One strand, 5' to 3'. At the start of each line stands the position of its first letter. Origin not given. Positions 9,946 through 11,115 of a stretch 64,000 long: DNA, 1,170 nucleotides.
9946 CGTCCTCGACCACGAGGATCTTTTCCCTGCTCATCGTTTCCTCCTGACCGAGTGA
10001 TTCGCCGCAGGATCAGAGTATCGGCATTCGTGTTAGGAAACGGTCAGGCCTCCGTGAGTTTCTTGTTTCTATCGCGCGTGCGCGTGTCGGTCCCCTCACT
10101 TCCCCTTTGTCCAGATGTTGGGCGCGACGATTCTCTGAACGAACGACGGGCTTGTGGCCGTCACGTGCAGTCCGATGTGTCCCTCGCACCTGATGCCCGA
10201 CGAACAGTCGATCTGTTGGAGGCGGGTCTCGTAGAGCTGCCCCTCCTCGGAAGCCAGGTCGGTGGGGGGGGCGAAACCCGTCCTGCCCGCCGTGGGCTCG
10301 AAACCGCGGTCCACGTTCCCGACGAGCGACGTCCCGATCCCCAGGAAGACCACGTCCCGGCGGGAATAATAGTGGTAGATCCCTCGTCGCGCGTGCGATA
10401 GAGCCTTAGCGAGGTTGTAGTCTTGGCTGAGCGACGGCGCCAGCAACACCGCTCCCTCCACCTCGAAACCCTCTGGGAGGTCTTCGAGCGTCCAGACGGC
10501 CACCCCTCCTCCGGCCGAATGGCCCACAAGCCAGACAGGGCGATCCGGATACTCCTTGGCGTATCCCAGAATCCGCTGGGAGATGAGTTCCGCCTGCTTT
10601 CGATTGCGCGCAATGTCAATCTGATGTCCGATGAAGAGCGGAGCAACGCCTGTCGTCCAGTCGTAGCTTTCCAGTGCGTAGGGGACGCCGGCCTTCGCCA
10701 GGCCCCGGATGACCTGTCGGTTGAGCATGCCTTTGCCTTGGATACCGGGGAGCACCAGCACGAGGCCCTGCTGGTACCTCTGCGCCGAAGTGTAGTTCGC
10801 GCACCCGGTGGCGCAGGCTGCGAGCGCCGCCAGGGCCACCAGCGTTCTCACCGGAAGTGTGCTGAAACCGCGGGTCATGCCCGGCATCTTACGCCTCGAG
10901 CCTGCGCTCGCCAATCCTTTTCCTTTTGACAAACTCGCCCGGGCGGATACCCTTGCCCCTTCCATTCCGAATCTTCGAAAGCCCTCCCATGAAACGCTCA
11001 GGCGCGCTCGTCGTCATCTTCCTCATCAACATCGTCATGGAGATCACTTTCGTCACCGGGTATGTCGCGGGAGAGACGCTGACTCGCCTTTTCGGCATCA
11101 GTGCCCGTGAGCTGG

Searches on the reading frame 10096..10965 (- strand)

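Call 39: search_protein_families(library=pfam, proteins=[window:10096-10965:-], max_evalue=0.001)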
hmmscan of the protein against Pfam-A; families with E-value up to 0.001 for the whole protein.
window:10096-10965:- (289 aa): 3 families
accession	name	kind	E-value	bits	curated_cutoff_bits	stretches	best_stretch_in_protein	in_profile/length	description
PF12146.15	Hydrolase_4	-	2e-06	27.7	27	1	135-190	69-124/239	Serine aminopeptidase, S33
PF12697.13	Abhydrolase_6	-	0.00014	23.1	26.3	1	130-201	52-114/217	Alpha/beta hydrolase family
PF01764.32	Lipase_3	-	0.00019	21.8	22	1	126-206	47-132/140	Lipase (class 3)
